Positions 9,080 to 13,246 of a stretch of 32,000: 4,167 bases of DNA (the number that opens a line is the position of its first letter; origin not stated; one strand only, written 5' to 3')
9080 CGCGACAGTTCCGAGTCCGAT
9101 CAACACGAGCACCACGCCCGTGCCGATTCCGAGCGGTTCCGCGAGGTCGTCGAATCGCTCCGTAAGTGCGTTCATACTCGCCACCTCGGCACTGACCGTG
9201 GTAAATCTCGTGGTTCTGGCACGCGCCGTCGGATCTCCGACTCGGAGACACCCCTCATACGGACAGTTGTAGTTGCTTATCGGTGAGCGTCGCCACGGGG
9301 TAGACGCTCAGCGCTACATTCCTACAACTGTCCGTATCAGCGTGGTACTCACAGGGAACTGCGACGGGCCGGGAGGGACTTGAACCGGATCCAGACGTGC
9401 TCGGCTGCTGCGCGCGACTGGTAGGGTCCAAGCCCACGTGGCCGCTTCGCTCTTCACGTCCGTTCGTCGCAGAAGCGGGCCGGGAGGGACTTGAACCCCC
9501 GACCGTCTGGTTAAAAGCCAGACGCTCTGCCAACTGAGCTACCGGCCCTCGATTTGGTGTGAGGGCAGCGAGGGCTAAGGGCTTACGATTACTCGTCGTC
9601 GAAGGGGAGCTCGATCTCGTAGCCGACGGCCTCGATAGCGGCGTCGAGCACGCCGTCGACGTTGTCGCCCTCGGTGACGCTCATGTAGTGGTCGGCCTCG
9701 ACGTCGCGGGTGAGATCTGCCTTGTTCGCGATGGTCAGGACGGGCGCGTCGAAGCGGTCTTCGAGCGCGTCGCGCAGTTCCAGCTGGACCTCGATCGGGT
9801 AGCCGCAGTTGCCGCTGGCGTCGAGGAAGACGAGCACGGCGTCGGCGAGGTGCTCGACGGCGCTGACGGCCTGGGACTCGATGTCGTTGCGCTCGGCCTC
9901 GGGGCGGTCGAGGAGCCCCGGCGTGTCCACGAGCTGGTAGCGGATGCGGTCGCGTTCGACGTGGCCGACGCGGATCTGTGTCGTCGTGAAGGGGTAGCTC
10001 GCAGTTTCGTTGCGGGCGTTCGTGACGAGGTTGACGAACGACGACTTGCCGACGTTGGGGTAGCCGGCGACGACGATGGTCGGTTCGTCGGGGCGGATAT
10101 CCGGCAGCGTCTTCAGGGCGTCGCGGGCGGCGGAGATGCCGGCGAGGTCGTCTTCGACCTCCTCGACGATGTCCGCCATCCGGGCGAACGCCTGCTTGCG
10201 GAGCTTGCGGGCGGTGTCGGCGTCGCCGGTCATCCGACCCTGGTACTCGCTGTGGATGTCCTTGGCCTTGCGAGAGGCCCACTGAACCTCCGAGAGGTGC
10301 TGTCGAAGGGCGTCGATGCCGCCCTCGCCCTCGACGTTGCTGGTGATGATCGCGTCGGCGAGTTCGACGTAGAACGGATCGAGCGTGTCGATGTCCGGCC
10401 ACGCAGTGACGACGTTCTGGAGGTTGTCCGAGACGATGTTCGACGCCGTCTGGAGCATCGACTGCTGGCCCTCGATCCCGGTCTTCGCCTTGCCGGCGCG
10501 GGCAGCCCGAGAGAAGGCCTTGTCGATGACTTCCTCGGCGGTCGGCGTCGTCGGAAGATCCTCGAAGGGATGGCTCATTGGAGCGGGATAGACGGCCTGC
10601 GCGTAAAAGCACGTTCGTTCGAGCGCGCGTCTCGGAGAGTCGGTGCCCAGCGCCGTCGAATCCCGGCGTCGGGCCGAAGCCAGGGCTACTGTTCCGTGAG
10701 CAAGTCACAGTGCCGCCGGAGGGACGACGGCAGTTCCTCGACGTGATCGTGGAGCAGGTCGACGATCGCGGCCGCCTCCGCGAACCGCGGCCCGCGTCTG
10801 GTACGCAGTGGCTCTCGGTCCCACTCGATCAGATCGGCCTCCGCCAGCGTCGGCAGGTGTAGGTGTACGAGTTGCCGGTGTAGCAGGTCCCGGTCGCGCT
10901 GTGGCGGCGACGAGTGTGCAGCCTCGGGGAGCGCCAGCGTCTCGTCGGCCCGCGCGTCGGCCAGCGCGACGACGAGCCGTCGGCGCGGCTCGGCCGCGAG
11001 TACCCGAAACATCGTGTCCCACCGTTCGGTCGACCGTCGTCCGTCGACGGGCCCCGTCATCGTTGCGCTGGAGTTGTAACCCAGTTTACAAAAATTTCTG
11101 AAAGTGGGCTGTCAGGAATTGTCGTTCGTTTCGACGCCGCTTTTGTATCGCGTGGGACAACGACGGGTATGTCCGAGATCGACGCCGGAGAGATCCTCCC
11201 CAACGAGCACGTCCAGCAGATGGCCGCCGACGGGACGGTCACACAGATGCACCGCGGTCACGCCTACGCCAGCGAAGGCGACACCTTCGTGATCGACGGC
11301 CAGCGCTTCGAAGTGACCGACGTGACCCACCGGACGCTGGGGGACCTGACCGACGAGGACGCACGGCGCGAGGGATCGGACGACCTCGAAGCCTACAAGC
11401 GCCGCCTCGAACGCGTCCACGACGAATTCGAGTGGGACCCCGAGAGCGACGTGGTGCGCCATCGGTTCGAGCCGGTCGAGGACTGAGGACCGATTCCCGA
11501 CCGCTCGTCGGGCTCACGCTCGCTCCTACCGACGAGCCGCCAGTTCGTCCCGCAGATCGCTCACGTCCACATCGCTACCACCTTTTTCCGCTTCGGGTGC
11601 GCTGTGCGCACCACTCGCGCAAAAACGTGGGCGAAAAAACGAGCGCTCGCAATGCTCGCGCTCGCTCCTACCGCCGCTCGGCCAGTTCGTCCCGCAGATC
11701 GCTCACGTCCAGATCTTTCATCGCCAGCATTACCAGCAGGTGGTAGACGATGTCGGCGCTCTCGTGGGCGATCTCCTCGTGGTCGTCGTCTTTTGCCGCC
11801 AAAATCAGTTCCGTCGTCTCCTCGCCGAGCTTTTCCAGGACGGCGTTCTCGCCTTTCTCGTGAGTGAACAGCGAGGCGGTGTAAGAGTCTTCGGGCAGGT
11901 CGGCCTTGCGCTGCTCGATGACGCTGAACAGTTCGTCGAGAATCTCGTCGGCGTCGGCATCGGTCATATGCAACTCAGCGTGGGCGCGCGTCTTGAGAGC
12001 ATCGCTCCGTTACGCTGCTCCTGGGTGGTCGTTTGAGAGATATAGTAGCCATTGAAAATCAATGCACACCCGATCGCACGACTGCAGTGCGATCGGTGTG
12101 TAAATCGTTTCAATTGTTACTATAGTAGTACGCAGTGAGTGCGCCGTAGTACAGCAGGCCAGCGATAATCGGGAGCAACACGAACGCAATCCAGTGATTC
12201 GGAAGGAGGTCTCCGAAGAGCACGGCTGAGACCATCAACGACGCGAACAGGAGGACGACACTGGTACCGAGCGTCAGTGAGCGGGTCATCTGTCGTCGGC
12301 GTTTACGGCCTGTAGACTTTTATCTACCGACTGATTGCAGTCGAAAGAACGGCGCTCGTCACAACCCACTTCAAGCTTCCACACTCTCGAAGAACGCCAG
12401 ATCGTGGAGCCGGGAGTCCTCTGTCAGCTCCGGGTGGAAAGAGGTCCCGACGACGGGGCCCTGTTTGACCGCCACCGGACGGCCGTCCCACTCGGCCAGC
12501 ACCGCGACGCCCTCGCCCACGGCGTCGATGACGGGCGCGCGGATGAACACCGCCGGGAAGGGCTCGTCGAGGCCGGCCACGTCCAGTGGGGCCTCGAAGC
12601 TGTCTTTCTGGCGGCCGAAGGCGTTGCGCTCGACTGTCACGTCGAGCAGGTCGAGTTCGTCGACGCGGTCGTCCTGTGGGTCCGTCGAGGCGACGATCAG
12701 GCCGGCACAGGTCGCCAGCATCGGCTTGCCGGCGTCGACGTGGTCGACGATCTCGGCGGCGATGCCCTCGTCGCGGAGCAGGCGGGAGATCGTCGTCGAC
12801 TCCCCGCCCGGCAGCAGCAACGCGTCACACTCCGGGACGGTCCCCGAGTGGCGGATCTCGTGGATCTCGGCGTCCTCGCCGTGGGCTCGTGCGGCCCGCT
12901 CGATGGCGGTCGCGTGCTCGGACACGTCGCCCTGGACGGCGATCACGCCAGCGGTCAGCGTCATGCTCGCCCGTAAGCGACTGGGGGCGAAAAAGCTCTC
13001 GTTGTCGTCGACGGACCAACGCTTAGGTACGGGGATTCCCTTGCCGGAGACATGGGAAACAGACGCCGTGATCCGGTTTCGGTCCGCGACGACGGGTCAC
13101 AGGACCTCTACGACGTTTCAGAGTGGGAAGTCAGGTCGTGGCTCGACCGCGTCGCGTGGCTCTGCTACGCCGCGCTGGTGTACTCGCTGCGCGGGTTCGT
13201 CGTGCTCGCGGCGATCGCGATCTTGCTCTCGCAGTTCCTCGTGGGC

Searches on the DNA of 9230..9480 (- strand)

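Call 43: search_dna_similar(query=window:9230-9480:-, collection=plasmids, mode=distant, max_evalue=0.001, max_rows=25)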
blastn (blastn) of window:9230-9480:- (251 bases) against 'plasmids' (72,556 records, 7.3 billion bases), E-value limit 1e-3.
Records with a match: 2; places in all: 12; records where one place covers at least 80% of the query: 0.
Best place of each record, by identity: 60-80% 2.
By first word of the organism name: Halomicrobium 2.
By predicted mobility (MOB-suite, as given by PLSDB): non-mobilizable 2.
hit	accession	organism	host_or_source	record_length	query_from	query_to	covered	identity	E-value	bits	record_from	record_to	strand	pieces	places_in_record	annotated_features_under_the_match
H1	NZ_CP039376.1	Halomicrobium mukohataei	-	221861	133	227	38%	77.9%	1e-11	78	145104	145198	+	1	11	hypothetical protein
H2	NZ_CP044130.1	Halomicrobium sp. LC1Hm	-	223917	144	228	34%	78.8%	1e-10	73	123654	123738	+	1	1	MarR family transcriptional regulator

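Call 44: search_dna_similar(query=window:9230-9480:-, collection=phages, mode=distant, max_evalue=0.001, max_rows=25)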
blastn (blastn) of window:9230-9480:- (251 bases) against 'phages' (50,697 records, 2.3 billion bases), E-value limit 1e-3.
No match.
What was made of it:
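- Tried and rejected: Plasmid hits were only to the separate 90-nt palindromic repeat (calls 43, 44).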

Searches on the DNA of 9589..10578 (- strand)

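Call 31: search_rna_families(sources=[L013, L029, L033, L039, L016], threshold=evalue, max_evalue=1)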
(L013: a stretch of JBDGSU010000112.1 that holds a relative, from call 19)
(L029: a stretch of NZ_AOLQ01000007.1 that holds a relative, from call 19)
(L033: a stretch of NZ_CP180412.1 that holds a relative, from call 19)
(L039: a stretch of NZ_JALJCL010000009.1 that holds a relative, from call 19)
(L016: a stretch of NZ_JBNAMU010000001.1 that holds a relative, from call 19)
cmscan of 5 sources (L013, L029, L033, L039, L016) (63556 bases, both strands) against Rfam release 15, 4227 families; matches with E-value up to 1: 6.
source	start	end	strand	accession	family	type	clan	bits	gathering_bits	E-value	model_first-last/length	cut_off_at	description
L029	10218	10289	-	RF00005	tRNA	Gene; tRNA;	CL00001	68.8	29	6.5e-13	1-71/71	no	tRNA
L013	7543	7646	-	RF04012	MIR7532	Gene; miRNA;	-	38.6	100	0.0033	1-106/106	no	MIR7532 microRNA precursor family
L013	9372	9424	-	RF01781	ASdes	Gene; sRNA;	-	24.2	40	0.4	1-68/68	no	ASdes TB sRNA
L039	5508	5570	+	RF00163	Hammerhead_1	Gene; ribozyme;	CL00010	23.4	34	0.36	1-45/45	no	Hammerhead ribozyme (type I)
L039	33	143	-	RF02472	Gl_RNase_MRP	Gene; ribozyme;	-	20.9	60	0.9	1-189/189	no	Giardia RNase MRP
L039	5996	6104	+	RF02886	npcTB_6715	Gene; sRNA;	-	19.7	72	0.82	1-212/212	no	Mycobacterium sRNA 6715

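Call 66: search_dna_similar(query=L033:4476-4600:+, collection=plasmids, mode=distant, max_evalue=0.01, max_rows=30)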
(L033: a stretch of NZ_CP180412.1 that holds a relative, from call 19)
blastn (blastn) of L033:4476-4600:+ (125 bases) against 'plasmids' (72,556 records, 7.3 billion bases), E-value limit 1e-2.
Records with a match: 6; places in all: 8; records where one place covers at least 80% of the query: 2.
Best place of each record, by identity: 90-95% 1; 80-90% 2; 60-80% 3.
By first word of the organism name: Natrialba 2; Halorientalis 1; Halomicrobium 1; Halomarina 1; Halobaculum 1.
By predicted mobility (MOB-suite, as given by PLSDB): non-mobilizable 6.
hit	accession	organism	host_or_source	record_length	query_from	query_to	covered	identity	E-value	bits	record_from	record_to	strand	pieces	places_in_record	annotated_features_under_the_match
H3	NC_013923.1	Natrialba magadii ATCC 43099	-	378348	7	125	95%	74.3%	1e-5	108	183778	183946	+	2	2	none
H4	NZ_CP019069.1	Halorientalis sp. IM1011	cell culture,saltern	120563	8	125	94%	72.0%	6e-4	51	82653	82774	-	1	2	hypothetical protein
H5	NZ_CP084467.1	Halomicrobium salinisoli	cell culture,gobi saline soil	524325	1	87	70%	75.0%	2e-3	49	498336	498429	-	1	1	none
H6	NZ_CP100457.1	Halomarina sp. BND7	cell culture,sediment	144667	1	62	50%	83.9%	4e-6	58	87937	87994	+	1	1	none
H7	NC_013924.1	Natrialba magadii ATCC 43099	-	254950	7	60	43%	80.7%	2e-4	53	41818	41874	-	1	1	none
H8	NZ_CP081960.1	Halobaculum magnesiiphilum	cell culture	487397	22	59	30%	92.1%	5e-5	54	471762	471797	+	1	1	cobalt-precorrin-4/precorrin-4 C(11)-methyltransferase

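Call 67: get_annotated_region(hit=H3, flank=1500)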
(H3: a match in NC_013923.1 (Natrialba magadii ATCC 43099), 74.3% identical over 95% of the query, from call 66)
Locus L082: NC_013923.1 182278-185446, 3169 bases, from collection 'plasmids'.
description: Natrialba magadii ATCC 43099 plasmid pNMAG01, complete sequence
organism: Natrialba magadii ATCC 43099 (NCBI taxid 547559)
taxonomy: Archaea; Euryarchaeota; Halobacteria; Halobacteriales; Natrialbaceae; Natrialba; Natrialba magadii; Natrialba magadii ATCC 43099
host: -; source: -; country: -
typing (MOB-suite, as given by PLSDB): non-mobilizable
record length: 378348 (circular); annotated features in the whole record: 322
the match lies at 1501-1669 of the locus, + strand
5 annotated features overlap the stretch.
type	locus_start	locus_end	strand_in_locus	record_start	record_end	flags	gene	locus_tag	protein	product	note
CDS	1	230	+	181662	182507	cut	-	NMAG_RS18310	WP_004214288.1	universal stress protein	-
CDS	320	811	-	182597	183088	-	-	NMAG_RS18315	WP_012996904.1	universal stress protein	-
CDS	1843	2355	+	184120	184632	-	-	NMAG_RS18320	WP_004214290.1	hypothetical protein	-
CDS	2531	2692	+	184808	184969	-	-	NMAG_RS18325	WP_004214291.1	hypothetical protein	-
CDS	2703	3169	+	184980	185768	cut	-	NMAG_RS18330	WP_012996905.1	cytochrome c oxidase subunit II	-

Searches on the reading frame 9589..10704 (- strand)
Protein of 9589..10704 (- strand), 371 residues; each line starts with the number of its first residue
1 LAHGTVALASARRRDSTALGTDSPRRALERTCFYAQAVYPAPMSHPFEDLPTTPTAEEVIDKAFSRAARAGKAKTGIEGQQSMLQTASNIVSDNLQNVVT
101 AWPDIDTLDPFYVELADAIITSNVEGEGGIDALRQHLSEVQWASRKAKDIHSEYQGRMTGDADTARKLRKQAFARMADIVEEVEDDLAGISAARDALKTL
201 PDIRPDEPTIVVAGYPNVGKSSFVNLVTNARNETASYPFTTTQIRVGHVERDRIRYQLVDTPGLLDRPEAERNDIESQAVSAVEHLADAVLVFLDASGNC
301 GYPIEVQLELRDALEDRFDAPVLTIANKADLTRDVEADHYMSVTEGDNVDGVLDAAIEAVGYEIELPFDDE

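Call 14: search_protein_families(library=pfam, proteins=[window:9589-10704:-])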
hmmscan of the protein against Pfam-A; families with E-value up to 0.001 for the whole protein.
window:9589-10704:- (371 aa): 5 families
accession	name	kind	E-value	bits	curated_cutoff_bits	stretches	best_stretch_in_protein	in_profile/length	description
PF17835.6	NOG1_N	-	1e-26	94.4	22.9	1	47-203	1-159/160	NOG1 N-terminal helical domain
PF01926.29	MMR_HSR1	-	6.2e-22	78.3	21.9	1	209-328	1-113/113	50S ribosome-binding GTPase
PF06858.20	NOG1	-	1.4e-19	70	27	1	274-330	1-58/58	Nucleolar GTP-binding protein 1 (NOG1)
PF02421.24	FeoB_N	-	7.2e-11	42.3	27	1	209-297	2-89/156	Ferrous iron transport protein B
PF00350.29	Dynamin_N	-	0.00024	21.6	27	0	243-297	90-139/168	Dynamin family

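Call 19: find_related_loci(query=window:9589-10578:-, collection=genome_contigs, flank=6000)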
Query window:9589-10578:- (329 aa) in genome_contigs; peptide patterns used: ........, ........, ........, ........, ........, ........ (x = any residue, [..] = any of these).
330 stretches matched a pattern; 132 encode a relative of the query (tblastn E <= 1e-3); the best 80 are kept; 80 distinct loci.
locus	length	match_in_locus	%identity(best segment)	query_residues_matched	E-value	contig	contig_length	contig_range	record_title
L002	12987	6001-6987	99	1-329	0e+0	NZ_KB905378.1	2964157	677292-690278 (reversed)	Halomicrobium katesii DSM 19301 HalkaDRAFT_scaffold1.1, whole genome shotgun sequence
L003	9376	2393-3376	91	1-328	0e+0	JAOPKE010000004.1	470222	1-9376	Halobacteria archaeon HArc-gm2 NODE_4, whole genome shotgun sequence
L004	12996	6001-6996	76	1-328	1e-170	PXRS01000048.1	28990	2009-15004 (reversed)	MAG: Halobacteriales archaeon QS_5_68_33 qs_5_scaffold_471, whole genome shotgun sequence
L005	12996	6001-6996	78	1-329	4e-170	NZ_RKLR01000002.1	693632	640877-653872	Haloarcula rubra strain F13 NODE_2_length_693632_cov_44.594020, whole genome shotgun sequence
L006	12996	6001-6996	76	1-329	5e-170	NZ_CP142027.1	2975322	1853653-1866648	Haloarcula montana strain GH36 chromosome, complete genome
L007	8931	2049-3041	76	1-327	1e-169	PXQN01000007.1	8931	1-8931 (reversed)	MAG: Halobacteriales archaeon QH_10_67_22 qh_10_scaffold_647, whole genome shotgun sequence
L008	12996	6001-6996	76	1-329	2e-168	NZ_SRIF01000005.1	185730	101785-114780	Haloarcula amylovorans strain LR21 scaffold5, whole genome shotgun sequence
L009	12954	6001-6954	78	5-328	5e-167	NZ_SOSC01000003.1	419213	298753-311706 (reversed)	Halorientalis salina strain NEN8 Scaffold3_1, whole genome shotgun sequence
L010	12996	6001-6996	77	1-329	3e-166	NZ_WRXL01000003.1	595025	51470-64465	Haloarcula salina strain YGHS18 scaffold3, whole genome shotgun sequence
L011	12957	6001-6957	77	5-329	6e-166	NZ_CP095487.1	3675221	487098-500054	Halorientalis marina strain GDY88 chromosome, complete genome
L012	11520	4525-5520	74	1-327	4e-165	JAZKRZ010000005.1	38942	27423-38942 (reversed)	MAG: Haloarculaceae archaeon isolate NA-0cm_bin.4 NODE_202_length_38942_cov_7.998637, whole genome shotgun sequence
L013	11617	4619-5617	75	1-327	3e-165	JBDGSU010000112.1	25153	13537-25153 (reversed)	MAG: Halosimplex sp. isolate DAL-WCL_24_53C4R c_000000001615, whole genome shotgun sequence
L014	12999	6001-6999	75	1-327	6e-165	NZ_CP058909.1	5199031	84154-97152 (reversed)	Halosimplex pelagicum strain R2 chromosome, complete genome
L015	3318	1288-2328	72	1-327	1e-172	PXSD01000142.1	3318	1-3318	MAG: Halobacteriales archaeon QS_9_67_15 qs_9_scaffold_5496, whole genome shotgun sequence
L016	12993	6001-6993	76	1-328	3e-164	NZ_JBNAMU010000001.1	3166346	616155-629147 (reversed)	Haloarcula amylolytica strain MBLA0133 contig.1.cir, whole genome shotgun sequence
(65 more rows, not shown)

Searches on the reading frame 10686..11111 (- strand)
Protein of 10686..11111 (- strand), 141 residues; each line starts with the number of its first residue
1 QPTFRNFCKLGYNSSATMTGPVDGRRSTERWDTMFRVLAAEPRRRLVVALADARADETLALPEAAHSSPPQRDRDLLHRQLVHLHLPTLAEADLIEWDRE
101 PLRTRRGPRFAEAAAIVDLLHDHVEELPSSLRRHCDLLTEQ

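Call 14: search_protein_families(library=pfam, proteins=[window:10686-11111:-])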
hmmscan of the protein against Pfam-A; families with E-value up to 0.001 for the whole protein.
window:10686-11111:- (141 aa): 1 family
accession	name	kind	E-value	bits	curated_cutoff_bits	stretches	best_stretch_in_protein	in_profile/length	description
PF24035.1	DUF7344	-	1.6e-06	28.9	27.8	1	35-100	1-71/76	Domain of unknown function (DUF7344)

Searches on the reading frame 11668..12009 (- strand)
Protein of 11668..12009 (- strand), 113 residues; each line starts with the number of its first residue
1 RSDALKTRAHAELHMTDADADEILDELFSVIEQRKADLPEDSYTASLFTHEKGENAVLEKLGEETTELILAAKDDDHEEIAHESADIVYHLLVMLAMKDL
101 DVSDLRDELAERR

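Call 14: search_protein_families(library=pfam, proteins=[window:11668-12009:-])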
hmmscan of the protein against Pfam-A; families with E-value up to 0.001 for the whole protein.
window:11668-12009:- (113 aa): 1 family
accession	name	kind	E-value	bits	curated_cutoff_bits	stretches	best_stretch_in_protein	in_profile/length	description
PF01503.22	PRA-PH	-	9e-21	74.5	21.3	1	25-112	2-85/86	Phosphoribosyl-ATP pyrophosphohydrolase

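Call 17: find_encoding_contigs(protein=window:11671-11967:-, flank=10000, max_places=10)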
Protein seq(99 aa) (99 aa): 4 contigs read that carry it; 1 place shown.
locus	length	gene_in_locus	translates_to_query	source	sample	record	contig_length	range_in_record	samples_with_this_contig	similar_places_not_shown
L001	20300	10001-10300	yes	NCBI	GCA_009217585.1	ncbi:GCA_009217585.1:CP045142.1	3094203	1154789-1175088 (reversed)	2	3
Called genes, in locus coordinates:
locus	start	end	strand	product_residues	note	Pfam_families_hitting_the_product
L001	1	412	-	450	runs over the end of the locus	PF01909:NTP_transf_2, PF09249:tRNA_NucTransf2, PF21133:CAA_C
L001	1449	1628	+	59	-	PF28085:HVO_0416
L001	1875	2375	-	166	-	PF03551:PadR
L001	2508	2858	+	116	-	PF25213:HVO_A0261_N, PF09339:HTH_IclR (faint), PF12840:HTH_20, PF13412:HTH_24 (weak)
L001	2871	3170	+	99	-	PF24365:DUF7521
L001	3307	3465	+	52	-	PF24444:DUF7563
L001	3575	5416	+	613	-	PF00580:UvrD-helicase, PF13245:AAA_19, PF13604:AAA_30 (faint), PF13361:UvrD_C, PF13538:UvrD_C_2 (faint)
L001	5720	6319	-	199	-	-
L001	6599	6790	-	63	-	-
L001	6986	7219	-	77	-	PF24377:DUF7533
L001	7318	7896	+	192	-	PF00677:Lum_binding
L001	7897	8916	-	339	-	PF13367:PrsW-protease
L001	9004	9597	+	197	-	PF01174:SNO, PF07685:GATase_3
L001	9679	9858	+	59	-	-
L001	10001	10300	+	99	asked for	PF01503:PRA-PH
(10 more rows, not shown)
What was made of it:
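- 11668..11967 (-): hisE (phosphoribosyl-ATP pyrophosphohydrolase), the gene upstream of the module. Pfam PF01503, call 14; exact protein found on CP045142.1, call 17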

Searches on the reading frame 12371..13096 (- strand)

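Call 14: search_protein_families(library=pfam, proteins=[window:12371-13096:-])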
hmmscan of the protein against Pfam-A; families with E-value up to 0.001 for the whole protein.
window:12371-13096:- (241 aa): 2 families
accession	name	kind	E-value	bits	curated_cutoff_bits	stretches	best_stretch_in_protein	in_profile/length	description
PF01174.25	SNO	-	1.8e-55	188.2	27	1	51-237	1-184/188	SNO glutamine amidotransferase family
PF07685.20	GATase_3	-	2.5e-08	34.2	27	1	77-157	26-117/196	CobB/CobQ-like glutamine amidotransferase domain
